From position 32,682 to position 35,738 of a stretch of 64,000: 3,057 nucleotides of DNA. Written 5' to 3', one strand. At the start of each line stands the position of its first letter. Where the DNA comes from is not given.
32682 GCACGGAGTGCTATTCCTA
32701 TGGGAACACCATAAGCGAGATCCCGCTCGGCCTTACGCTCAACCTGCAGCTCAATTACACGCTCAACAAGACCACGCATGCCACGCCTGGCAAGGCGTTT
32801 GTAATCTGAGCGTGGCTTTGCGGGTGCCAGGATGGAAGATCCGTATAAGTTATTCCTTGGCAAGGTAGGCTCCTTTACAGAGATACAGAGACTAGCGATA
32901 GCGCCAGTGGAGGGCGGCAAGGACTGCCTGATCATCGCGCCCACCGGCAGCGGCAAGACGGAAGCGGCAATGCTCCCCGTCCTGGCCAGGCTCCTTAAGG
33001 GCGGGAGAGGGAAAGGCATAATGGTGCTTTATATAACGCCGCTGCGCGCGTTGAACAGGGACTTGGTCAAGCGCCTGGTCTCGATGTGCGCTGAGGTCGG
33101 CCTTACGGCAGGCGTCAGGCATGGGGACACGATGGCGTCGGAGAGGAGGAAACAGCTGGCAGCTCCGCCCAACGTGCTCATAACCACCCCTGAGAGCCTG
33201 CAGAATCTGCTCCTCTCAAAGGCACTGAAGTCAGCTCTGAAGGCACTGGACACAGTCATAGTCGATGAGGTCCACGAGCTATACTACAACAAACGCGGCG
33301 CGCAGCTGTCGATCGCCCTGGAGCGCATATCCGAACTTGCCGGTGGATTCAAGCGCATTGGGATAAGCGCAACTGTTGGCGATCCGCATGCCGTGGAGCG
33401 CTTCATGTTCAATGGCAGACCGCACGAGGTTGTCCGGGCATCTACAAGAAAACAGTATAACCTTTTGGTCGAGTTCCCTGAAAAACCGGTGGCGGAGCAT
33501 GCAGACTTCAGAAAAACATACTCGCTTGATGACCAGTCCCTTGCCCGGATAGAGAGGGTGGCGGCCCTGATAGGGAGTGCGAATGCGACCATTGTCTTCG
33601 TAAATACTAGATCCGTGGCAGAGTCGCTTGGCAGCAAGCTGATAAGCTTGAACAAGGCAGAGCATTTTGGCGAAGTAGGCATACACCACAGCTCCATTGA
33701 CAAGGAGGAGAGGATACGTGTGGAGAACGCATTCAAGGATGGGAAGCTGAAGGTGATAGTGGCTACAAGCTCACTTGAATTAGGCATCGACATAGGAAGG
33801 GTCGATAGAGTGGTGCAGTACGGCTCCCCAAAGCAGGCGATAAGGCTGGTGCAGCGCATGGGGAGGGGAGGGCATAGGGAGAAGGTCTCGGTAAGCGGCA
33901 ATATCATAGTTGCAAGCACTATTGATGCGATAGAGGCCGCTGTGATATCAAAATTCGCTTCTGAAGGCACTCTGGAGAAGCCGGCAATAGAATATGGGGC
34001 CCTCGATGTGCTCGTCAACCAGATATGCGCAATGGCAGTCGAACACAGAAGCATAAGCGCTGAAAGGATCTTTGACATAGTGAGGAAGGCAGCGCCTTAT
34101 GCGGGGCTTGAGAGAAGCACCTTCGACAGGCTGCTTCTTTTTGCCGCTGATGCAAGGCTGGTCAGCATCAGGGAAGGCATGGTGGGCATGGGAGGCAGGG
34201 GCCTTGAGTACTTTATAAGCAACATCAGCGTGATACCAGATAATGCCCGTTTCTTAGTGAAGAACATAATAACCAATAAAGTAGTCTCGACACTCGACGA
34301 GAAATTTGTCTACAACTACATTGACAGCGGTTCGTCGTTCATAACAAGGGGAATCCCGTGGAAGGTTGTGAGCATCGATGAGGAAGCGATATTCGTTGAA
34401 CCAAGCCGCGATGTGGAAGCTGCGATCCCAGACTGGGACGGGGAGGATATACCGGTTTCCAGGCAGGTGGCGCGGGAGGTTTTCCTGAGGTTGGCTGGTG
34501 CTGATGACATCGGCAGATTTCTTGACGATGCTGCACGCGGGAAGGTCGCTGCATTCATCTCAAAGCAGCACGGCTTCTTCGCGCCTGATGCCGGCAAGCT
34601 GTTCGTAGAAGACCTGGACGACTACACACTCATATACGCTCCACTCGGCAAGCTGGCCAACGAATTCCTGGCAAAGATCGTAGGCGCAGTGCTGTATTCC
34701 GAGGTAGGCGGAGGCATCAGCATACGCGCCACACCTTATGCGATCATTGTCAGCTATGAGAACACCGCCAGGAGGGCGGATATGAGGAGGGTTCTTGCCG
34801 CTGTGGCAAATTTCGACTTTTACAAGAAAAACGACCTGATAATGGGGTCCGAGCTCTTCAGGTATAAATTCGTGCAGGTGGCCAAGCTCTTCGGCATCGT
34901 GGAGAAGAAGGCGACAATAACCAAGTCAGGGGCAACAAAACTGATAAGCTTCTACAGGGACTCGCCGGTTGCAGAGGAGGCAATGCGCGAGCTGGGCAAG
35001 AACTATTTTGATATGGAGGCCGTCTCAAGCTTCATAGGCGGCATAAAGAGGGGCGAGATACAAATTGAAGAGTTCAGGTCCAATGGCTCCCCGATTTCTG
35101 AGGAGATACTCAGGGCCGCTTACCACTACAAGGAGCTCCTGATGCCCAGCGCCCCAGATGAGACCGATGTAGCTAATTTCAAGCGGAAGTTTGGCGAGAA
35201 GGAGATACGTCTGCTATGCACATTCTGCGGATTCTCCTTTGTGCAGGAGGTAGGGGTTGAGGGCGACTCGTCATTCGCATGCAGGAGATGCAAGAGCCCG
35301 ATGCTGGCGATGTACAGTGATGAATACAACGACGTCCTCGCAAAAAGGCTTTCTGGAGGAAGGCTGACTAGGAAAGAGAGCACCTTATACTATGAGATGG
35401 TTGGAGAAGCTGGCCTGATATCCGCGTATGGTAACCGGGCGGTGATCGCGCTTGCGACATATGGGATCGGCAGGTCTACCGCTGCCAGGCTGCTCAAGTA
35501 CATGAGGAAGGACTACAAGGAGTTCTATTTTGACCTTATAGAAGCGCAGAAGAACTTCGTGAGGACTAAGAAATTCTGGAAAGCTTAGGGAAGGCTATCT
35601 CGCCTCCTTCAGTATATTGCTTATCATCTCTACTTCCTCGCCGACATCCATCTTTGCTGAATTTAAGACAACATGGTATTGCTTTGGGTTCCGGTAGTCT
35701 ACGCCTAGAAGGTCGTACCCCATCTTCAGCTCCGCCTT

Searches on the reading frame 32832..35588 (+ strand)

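Call 34: search_protein_families(library=pfam, proteins=[window:32832-35588:+], max_evalue=0.001)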
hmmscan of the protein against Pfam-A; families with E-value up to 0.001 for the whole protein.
window:32832-35588:+ (918 aa): 6 families
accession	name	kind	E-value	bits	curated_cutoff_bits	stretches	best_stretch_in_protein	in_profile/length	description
PF00270.35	DEAD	-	4.1e-35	121.4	26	1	16-183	1-161/167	DEAD/DEAH box helicase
PF00271.37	Helicase_C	-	1e-20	74.4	23.5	1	243-347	6-107/110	Helicase conserved C-terminal domain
PF08494.16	DEAD_assoc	-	3.2e-20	73.2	23.5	1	585-754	2-189/191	DEAD/H associated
PF19306.5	WH_Lhr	-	6e-15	55.5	27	1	378-529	5-165/168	Large helicase-related protein, winged helix domain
PF04851.21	ResIII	-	2.1e-10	41.2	22.5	1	27-182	21-162/164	Type III restriction enzyme, res subunit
PF22590.2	Cas3-like_C_2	-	0.00097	19.8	27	0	252-346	4-101/106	CRISPR-associated nuclease/helicase Cas3, C-terminal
